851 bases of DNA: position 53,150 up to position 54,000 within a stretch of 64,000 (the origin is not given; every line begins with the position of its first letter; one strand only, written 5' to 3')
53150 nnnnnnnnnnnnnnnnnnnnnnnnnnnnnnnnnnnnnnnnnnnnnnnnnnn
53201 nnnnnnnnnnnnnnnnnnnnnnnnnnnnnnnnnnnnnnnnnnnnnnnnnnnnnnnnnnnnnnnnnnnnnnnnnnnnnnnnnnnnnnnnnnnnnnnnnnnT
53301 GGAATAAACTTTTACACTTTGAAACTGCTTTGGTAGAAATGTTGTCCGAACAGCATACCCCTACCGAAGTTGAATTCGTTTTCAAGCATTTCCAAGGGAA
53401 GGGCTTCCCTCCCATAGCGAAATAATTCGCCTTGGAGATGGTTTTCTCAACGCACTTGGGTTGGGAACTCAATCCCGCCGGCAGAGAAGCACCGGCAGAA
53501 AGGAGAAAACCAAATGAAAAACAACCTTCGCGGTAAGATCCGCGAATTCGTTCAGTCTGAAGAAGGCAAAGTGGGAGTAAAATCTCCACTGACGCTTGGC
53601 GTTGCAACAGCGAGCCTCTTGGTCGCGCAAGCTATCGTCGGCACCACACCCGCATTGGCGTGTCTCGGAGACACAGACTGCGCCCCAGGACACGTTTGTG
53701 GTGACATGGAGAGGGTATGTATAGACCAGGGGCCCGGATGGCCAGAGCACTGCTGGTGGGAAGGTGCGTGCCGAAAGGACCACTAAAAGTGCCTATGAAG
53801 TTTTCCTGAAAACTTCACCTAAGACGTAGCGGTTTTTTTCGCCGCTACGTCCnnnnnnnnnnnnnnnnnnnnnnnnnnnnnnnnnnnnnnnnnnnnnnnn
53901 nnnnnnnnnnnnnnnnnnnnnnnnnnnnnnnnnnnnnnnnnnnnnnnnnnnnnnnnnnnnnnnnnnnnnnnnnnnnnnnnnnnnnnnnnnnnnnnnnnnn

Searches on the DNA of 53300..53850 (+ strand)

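Call 29: build_rna_model(alignment_id=A4, structure=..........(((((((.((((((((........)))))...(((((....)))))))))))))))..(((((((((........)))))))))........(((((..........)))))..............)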
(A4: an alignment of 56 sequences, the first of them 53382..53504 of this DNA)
Model R1 built from alignment A4 (56 sequences, 136 columns); structure: as given.
model positions 123; base pairs 34; branch points 3; effective number of sequences 2.64; information 0.59 bits per position. Calibrated on 0.2 Mb of random sequence (short: E-values are rough).
structure used (alignment columns):
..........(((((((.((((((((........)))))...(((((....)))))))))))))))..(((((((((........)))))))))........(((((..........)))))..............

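Call 30: search_with_rna_model(model_id=R1, source=window, max_evalue=1)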
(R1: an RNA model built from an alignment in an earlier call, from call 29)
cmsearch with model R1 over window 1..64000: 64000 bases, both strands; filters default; matches with E-value up to 1: 7.
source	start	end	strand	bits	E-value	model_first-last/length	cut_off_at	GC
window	53380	53506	+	122.2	1e-28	1-123/123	no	0.52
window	50540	50665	+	116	3.6e-27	1-123/123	no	0.5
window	58990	59112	+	105.1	1.9e-24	1-123/123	no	0.52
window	52069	52189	+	97.9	1.1e-22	1-123/123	no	0.5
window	52092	52180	-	23.4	0.00043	1-123/123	no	0.54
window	53375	53447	-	17.1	0.015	1-123/123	no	0.45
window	50535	50607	-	11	0.51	1-123/123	no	0.45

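Call 31: search_with_rna_model(model_id=R1, sources=[L001, L002, L003, L004, L005, L006, L007, L008, L009, L010, L011, L012, L013, L014, L015, L016, L017, L018, L019, L020, L021, L022, L023, L024, L025, L026, L027, L028, L029, L030, L031, L032, L033, L034, L035, L036, L037, L038, L039, L040, L041, L042, L043, L044, L045, L046, L047, L048], max_evalue=0.01)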
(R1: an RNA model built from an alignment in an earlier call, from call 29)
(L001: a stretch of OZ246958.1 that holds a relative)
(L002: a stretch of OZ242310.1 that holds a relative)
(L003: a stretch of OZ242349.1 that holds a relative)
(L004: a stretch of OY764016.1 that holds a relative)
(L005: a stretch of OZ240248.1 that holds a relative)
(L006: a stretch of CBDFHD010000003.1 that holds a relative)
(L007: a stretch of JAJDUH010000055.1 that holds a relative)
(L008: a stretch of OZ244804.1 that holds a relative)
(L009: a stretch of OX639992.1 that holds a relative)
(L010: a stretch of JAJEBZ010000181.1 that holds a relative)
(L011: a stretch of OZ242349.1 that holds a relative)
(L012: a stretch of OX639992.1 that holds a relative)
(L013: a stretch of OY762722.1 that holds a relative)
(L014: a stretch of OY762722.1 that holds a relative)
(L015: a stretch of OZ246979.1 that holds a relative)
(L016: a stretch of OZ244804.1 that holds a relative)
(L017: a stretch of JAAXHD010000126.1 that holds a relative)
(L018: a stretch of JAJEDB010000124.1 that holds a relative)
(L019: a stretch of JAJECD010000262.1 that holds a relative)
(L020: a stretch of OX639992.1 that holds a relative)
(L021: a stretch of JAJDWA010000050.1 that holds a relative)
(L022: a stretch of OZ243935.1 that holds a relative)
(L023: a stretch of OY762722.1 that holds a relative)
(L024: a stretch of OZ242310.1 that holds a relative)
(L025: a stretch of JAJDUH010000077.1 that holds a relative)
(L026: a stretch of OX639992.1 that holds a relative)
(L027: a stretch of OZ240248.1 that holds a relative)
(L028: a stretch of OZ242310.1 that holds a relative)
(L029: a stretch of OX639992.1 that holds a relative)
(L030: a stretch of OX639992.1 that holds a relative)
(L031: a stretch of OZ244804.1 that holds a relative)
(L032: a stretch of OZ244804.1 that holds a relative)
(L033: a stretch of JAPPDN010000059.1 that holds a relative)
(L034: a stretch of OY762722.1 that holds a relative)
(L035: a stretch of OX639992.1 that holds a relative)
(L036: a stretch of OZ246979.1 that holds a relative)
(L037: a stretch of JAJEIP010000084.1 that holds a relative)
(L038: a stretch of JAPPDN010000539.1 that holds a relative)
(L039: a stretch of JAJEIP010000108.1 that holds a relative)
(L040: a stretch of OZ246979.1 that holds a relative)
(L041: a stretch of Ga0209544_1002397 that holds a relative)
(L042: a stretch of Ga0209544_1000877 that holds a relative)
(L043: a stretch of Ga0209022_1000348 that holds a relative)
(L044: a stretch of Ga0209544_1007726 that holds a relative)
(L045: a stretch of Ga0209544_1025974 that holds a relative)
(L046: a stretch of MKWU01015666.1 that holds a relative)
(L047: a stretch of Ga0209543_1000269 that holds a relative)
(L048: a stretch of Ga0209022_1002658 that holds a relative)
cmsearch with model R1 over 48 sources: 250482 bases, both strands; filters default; matches with E-value up to 0.01: 95.
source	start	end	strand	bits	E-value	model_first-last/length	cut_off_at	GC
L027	2869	2991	+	134.8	2.9e-31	1-123/123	no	0.52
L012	2869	2991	+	132.8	9.4e-31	1-123/123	no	0.46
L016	605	726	+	132.7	9.5e-31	1-123/123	no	0.49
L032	2870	2991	+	132.7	9.5e-31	1-123/123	no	0.49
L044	1368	1490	+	131.8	1.6e-30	1-123/123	no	0.52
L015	2870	2991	+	131.1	2.5e-30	1-123/123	no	0.47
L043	1369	1491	+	130.5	3.4e-30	1-123/123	no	0.54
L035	2869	2991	+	130.5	3.4e-30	1-123/123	no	0.43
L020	2869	2991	+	129.8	5e-30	1-123/123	no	0.46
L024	2872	2993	+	129.5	6.2e-30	1-123/123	no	0.5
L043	2968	3090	+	128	1.4e-29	1-123/123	no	0.52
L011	2870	2991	+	127.8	1.6e-29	1-123/123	no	0.48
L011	4478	4600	+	127.7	1.7e-29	1-123/123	no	0.43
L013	1141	1263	+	127.5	1.9e-29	1-123/123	no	0.53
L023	1216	1338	+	127.5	1.9e-29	1-123/123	no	0.53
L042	1369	1491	+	127.1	2.5e-29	1-123/123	no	0.53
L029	2449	2571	+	126.7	3e-29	1-123/123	no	0.47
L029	4462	4584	+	126.7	3e-29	1-123/123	no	0.47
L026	384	506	+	126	4.6e-29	1-123/123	no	0.5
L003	596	718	+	125.6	5.6e-29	1-123/123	no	0.5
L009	2870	2991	+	125.4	6.2e-29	1-123/123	no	0.5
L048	1369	1490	+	125.2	7.3e-29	1-123/123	no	0.48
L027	4526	4648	+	124.9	8.4e-29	1-123/123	no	0.46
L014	2869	2991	+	123.7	1.7e-28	1-123/123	no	0.54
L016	4386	4507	+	123.5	1.9e-28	1-123/123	no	0.52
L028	2865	2991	+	123.3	2.1e-28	1-123/123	no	0.52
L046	1369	1491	+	121.8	4.9e-28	1-123/123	no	0.51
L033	2871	2991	+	120.8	8.7e-28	1-123/123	no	0.51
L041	1370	1492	+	120.7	9.2e-28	1-123/123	no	0.5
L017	2871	2991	+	120.7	9.2e-28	1-123/123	no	0.5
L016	2868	2991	+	120.2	1.2e-27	1-123/123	no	0.53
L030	4977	5099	+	120.2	1.3e-27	1-123/123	no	0.5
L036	2870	2992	+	119.2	2.3e-27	1-123/123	no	0.54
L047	1370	1492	+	119.2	2.3e-27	1-123/123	no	0.54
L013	2869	2991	+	119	2.5e-27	1-123/123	no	0.54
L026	2135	2257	+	118.8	2.8e-27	1-123/123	no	0.44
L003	2872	2992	+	117.9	4.6e-27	1-123/123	no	0.5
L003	4560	4680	+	116.7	9.4e-27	1-123/123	no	0.51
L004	2871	2991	+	115.5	1.9e-26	1-123/123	no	0.54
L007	4474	4600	+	114.4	3.4e-26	1-123/123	no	0.52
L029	799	920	+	113.3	6.6e-26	1-123/123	no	0.48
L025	3258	3380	+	113.2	6.9e-26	1-123/123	no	0.54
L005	2868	2991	+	112.5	1.1e-25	1-123/123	no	0.52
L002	2866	2991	+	112.4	1.1e-25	1-123/123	no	0.52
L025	50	172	+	111.9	1.5e-25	1-123/123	no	0.53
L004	4449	4569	+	111.7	1.7e-25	1-123/123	no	0.45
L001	2866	2991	+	109.4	6.3e-25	1-123/123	no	0.5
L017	5764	5886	+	109.2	7.1e-25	1-123/123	no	0.5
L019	149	274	+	107.7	1.6e-24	1-123/123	no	0.48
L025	1694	1816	+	106.5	3.3e-24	1-123/123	no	0.58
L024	4535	4656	+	106.1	4.1e-24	1-123/123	no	0.53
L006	1432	1555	+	104.2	1.2e-23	1-123/123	no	0.45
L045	487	607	+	103.6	1.7e-23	1-123/123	no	0.45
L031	1011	1132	+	103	2.4e-23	1-123/123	no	0.51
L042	241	361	+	100.9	8.1e-23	1-123/123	no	0.5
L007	2866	2991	+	98.6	3e-22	1-123/123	no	0.52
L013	13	133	+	97.9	4.6e-22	1-123/123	no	0.5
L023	2867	2987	+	97.9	4.6e-22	1-123/123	no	0.5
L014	5983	6103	+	94.1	4e-21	1-123/123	no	0.48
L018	2864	2987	+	94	4.2e-21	1-123/123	no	0.48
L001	4399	4519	+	91.9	1.4e-20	1-123/123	no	0.5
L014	4420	4540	+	91.7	1.6e-20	1-123/123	no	0.49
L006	2867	2987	+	91.2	2.1e-20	1-123/123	no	0.51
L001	6016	6137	+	90.6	2.9e-20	1-123/123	no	0.51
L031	2868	2988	+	89.6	5.3e-20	1-123/123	no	0.46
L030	2867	2987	+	89.5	5.6e-20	1-123/123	no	0.47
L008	2865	2987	+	88.7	8.7e-20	1-123/123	no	0.46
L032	1437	1536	+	88.4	1e-19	1-123/123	no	0.46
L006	4398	4498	+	88.4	1.1e-19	1-123/123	no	0.5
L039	2867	2987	+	87.8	1.5e-19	1-123/123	no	0.49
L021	2865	2987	+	87.1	2.2e-19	1-123/123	no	0.47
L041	2934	3095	+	85.3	6.3e-19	1-123/123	no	0.43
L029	2882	2991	+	80.2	1.2e-17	1-123/123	no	0.47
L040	2868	2987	+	74.9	2.5e-16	1-123/123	no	0.51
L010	2860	2987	+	74.2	3.6e-16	1-123/123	no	0.46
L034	2867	2987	+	73.8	4.5e-16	1-123/123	no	0.48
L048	2930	3049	+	67.6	1.6e-14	1-123/123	no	0.43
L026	2833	2991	+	66.4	3.1e-14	1-123/123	no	0.44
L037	306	423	+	65.8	4.4e-14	1-123/123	no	0.51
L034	516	635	+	53.4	5.6e-11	1-123/123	no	0.43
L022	2863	2992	+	47.8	1.4e-09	1-123/123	no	0.36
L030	474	628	+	37.6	4.8e-07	1-123/123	no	0.42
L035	4609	4701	+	36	1.2e-06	1-123/123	no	0.4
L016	6130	6177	+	30.5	2.9e-05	1-48/123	3'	0.42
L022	4563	4655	+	28.4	9.3e-05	1-123/123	no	0.4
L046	2871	2963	+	27.1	0.0002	1-123/123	no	0.38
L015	2893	3002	-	25.7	0.00043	1-123/123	no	0.45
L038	2895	2992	+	23.9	0.0012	1-123/123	no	0.49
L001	4423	4510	-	22.2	0.0033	1-123/123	no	0.53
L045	525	598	-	22.1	0.0035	1-123/123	no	0.49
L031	1443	1539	+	21.6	0.0046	1-123/123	no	0.41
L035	2893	3034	-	20.8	0.0074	1-123/123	no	0.42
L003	2897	3033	-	20.4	0.0091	1-123/123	no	0.5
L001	6042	6128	-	20.4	0.0092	1-123/123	no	0.55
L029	2477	2614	-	20.3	0.0099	1-123/123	no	0.45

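Call 33: search_with_rna_model(model_id=R1, sources=[window, L001, L002, L003, L004, L005, L006, L007, L008, L009, L010, L011, L012, L013, L014, L015, L016, L017, L018, L019, L020, L021, L022, L023, L024, L025, L026, L027, L028, L029, L030, L031, L032, L033, L034, L035, L036, L037, L038, L039, L040, L041, L042, L043, L044, L045, L046, L047, L048], max_evalue=1e-12, make_alignment=true)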
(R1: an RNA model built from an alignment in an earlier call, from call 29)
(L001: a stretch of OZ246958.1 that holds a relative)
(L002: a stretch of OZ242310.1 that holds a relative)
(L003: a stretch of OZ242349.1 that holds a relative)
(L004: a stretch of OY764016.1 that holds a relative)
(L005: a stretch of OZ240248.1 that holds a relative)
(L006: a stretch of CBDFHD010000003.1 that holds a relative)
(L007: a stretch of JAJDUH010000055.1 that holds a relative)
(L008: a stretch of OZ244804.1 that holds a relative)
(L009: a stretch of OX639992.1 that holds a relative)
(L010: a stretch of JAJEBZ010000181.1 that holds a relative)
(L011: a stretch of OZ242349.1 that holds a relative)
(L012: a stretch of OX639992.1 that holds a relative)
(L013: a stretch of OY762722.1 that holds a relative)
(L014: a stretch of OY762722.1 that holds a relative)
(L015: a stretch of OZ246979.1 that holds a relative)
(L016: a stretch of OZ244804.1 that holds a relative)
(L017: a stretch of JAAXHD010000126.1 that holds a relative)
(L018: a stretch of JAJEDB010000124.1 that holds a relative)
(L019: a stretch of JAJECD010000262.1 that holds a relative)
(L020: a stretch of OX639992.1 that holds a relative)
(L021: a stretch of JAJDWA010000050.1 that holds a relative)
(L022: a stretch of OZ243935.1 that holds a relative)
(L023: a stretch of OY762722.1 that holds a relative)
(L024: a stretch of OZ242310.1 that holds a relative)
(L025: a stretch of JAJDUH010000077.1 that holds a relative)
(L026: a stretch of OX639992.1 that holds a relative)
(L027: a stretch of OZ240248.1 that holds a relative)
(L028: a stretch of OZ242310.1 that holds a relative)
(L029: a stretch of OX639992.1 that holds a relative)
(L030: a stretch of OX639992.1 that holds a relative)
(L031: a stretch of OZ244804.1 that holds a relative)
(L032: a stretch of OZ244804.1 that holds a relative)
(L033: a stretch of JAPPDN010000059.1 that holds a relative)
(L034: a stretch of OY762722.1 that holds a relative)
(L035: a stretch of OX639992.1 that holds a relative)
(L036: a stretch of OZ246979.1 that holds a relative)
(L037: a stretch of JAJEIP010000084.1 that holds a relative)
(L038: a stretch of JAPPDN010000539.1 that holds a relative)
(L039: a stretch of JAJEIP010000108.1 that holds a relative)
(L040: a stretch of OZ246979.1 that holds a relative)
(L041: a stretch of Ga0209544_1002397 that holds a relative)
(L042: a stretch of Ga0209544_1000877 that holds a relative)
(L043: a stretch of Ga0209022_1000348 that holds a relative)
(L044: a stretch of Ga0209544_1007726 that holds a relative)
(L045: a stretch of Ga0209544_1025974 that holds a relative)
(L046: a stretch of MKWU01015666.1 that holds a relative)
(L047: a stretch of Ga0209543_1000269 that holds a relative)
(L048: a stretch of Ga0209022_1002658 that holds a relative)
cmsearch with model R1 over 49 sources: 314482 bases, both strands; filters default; matches with E-value up to 1e-12: 83.
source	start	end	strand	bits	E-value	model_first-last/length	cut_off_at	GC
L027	2869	2991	+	134.8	3.7e-31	1-123/123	no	0.52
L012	2869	2991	+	132.8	1.2e-30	1-123/123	no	0.46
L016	605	726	+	132.7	1.2e-30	1-123/123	no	0.49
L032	2870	2991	+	132.7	1.2e-30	1-123/123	no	0.49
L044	1368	1490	+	131.8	2e-30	1-123/123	no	0.52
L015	2870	2991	+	131.1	3.1e-30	1-123/123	no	0.47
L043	1369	1491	+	130.5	4.2e-30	1-123/123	no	0.54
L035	2869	2991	+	130.5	4.2e-30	1-123/123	no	0.43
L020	2869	2991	+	129.8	6.3e-30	1-123/123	no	0.46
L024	2872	2993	+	129.5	7.7e-30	1-123/123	no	0.5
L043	2968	3090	+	128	1.8e-29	1-123/123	no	0.52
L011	2870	2991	+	127.8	2.1e-29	1-123/123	no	0.48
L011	4478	4600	+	127.7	2.1e-29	1-123/123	no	0.43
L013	1141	1263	+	127.5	2.4e-29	1-123/123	no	0.53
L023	1216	1338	+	127.5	2.4e-29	1-123/123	no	0.53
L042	1369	1491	+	127.1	3.1e-29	1-123/123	no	0.53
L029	2449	2571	+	126.7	3.8e-29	1-123/123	no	0.47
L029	4462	4584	+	126.7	3.8e-29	1-123/123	no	0.47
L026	384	506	+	126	5.8e-29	1-123/123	no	0.5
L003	596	718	+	125.6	7.1e-29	1-123/123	no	0.5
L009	2870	2991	+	125.4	7.8e-29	1-123/123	no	0.5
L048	1369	1490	+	125.2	9.2e-29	1-123/123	no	0.48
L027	4526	4648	+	124.9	1.1e-28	1-123/123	no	0.46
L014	2869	2991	+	123.7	2.1e-28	1-123/123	no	0.54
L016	4386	4507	+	123.5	2.4e-28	1-123/123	no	0.52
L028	2865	2991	+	123.3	2.7e-28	1-123/123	no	0.52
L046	1369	1491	+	121.8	6.2e-28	1-123/123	no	0.51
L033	2871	2991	+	120.8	1.1e-27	1-123/123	no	0.51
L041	1370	1492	+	120.7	1.2e-27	1-123/123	no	0.5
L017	2871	2991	+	120.7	1.2e-27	1-123/123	no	0.5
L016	2868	2991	+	120.2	1.5e-27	1-123/123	no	0.53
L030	4977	5099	+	120.2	1.6e-27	1-123/123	no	0.5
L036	2870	2992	+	119.2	2.8e-27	1-123/123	no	0.54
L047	1370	1492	+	119.2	2.8e-27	1-123/123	no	0.54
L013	2869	2991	+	119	3.1e-27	1-123/123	no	0.54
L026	2135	2257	+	118.8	3.5e-27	1-123/123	no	0.44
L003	2872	2992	+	117.9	5.8e-27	1-123/123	no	0.5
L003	4560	4680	+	116.7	1.2e-26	1-123/123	no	0.51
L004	2871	2991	+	115.5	2.4e-26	1-123/123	no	0.54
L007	4474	4600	+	114.4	4.3e-26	1-123/123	no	0.52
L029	799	920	+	113.3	8.2e-26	1-123/123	no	0.48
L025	3258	3380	+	113.2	8.7e-26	1-123/123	no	0.54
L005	2868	2991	+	112.5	1.3e-25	1-123/123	no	0.52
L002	2866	2991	+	112.4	1.4e-25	1-123/123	no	0.52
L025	50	172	+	111.9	1.8e-25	1-123/123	no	0.53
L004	4449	4569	+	111.7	2.1e-25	1-123/123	no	0.45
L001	2866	2991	+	109.4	7.9e-25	1-123/123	no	0.5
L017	5764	5886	+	109.2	8.9e-25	1-123/123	no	0.5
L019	149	274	+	107.7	2e-24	1-123/123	no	0.48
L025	1694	1816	+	106.5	4.2e-24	1-123/123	no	0.58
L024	4535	4656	+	106.1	5.1e-24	1-123/123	no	0.53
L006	1432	1555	+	104.2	1.5e-23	1-123/123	no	0.45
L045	487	607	+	103.6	2.2e-23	1-123/123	no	0.45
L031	1011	1132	+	103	3e-23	1-123/123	no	0.51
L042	241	361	+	100.9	1e-22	1-123/123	no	0.5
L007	2866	2991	+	98.6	3.7e-22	1-123/123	no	0.52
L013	13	133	+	97.9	5.8e-22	1-123/123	no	0.5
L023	2867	2987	+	97.9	5.8e-22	1-123/123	no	0.5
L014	5983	6103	+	94.1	5e-21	1-123/123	no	0.48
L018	2864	2987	+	94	5.2e-21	1-123/123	no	0.48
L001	4399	4519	+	91.9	1.7e-20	1-123/123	no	0.5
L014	4420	4540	+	91.7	2e-20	1-123/123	no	0.49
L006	2867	2987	+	91.2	2.6e-20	1-123/123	no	0.51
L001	6016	6137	+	90.6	3.6e-20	1-123/123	no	0.51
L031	2868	2988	+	89.6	6.7e-20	1-123/123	no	0.46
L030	2867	2987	+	89.5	7.1e-20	1-123/123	no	0.47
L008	2865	2987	+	88.7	1.1e-19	1-123/123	no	0.46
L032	1437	1536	+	88.4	1.3e-19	1-123/123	no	0.46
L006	4398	4498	+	88.4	1.3e-19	1-123/123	no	0.5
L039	2867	2987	+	87.8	1.8e-19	1-123/123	no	0.49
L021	2865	2987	+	87.1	2.8e-19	1-123/123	no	0.47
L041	2934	3095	+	85.3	7.8e-19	1-123/123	no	0.43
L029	2882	2991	+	80.2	1.4e-17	1-123/123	no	0.47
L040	2868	2987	+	74.9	3.1e-16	1-123/123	no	0.51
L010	2860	2987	+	74.2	4.5e-16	1-123/123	no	0.46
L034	2867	2987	+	73.8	5.6e-16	1-123/123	no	0.48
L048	2930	3049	+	67.6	2e-14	1-123/123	no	0.43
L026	2833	2991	+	66.4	4e-14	1-123/123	no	0.44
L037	306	423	+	65.8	5.5e-14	1-123/123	no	0.51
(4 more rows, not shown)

Alignment A5: 83 matches aligned to the model, 178 columns, each read 5' to 3' on its own strand. Consensus structure (alignment columns), stored with it:
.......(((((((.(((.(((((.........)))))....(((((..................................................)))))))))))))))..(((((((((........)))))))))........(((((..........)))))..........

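Call 40: search_rna_families(source=window, start=53300, end=53850, threshold=evalue, max_evalue=10)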
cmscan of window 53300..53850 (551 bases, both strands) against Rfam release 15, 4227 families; matches with E-value up to 10: 2.
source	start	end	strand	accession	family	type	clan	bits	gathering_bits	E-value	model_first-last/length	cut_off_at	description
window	53445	53516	+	RF02980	freshwater-2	Cis-reg;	-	16.6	49.9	5.5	1-84/84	no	freshwater-2 RNA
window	53394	53410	-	RF01716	PhotoRC-I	Cis-reg;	-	11.7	45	2.9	5-21/44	no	PhotoRC-I RNA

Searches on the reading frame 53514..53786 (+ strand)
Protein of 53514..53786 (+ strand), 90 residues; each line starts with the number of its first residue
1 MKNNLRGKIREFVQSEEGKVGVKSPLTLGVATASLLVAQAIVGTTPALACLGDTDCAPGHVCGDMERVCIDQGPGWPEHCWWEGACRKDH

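Call 8: search_protein_families(library=pfam, proteins=[window:53514-53786:+], max_evalue=0.01)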
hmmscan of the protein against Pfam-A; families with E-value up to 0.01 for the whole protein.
window:53514-53786:+ (90 aa): 0 families

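Call 15: find_homologous_proteins(query=window:53514-53783:+, max_evalue=0.001)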
Query window:53514-53783:+ (90 aa): 339 proteins with E <= 0.001 among 340 candidates; the best 120 are listed.
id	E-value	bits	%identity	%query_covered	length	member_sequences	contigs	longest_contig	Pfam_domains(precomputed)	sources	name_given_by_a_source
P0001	1.6e-53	197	93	100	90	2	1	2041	-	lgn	-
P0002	6.6e-47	176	82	100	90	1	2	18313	-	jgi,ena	-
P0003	8.4e-46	172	80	100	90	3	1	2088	-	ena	-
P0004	2.3e-44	167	80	100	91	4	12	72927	-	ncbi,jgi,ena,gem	-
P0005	2.6e-41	158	76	100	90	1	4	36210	-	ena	-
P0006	7.3e-41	156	78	100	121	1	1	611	-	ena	-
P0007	2.8e-39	151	76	100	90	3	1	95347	-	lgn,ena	-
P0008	1.2e-38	149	74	100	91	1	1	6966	-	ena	-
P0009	1.4e-37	146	76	100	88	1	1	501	-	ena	-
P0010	2.4e-35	139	76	97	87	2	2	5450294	-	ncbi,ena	-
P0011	5.3e-35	137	79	89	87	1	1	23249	-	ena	-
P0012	5.9e-34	134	76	100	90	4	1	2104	-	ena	-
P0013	1.8e-33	132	74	100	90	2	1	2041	-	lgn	-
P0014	3.5e-33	132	71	100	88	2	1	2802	-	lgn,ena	-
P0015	3.4e-32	128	68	97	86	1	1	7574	-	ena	-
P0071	3.4e-17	80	75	63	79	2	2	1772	-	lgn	-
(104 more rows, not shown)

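Call 52: find_encoding_contigs(protein=P0001, flank=3000, max_places=6)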
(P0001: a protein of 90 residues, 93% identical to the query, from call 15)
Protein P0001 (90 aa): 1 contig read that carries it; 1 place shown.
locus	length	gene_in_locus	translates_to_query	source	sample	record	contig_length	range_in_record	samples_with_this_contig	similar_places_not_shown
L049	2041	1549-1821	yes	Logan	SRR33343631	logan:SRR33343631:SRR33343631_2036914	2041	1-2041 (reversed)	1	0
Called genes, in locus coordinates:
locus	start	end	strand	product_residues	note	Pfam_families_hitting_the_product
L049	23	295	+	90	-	-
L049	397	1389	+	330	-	PF26550:Tricorn_2nd, PF26549:Tricorn_N, PF26549:Tricorn_N, PF07676:PD40, PF26549:Tricorn_N, PF26550:Tricorn_2nd, PF26549:Tricorn_N, PF07676:PD40, +3 more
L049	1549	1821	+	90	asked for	-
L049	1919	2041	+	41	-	?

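Call 53: find_encoding_contigs(protein=P0071, flank=3000, max_places=6)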
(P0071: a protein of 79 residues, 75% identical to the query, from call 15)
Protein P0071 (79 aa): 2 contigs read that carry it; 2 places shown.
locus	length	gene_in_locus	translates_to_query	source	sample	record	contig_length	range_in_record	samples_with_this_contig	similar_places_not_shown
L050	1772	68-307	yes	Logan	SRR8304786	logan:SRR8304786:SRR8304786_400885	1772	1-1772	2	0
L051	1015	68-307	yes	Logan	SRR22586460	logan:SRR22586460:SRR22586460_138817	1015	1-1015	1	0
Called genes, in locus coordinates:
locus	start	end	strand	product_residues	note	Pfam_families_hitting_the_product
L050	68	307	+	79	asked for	-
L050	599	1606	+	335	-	PF23381:Beta-prop_IFT122_1st (faint), PF00930:DPPIV_N (faint), PF14583:Pectate_lyase22 (faint), PF25174:Beta-prop_THOC3 (faint), PF26550:Tricorn_2nd (weak), PF07676:PD40 (faint), PF26549:Tricorn_N (weak)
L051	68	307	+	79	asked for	-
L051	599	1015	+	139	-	?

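Call 60: search_protein_families(library=ncbifam, proteins=[window:53514-53783:+], max_evalue=0.01)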
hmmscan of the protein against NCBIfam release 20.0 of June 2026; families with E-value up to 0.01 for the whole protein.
window:53514-53783:+ (90 aa): 1 family
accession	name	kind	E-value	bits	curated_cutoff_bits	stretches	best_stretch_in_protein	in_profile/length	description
NF047792.1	CCPGW_fam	equivalog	9.7e-05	22.3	80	1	38-70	16-48/50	CCPGW family putative bacteriocin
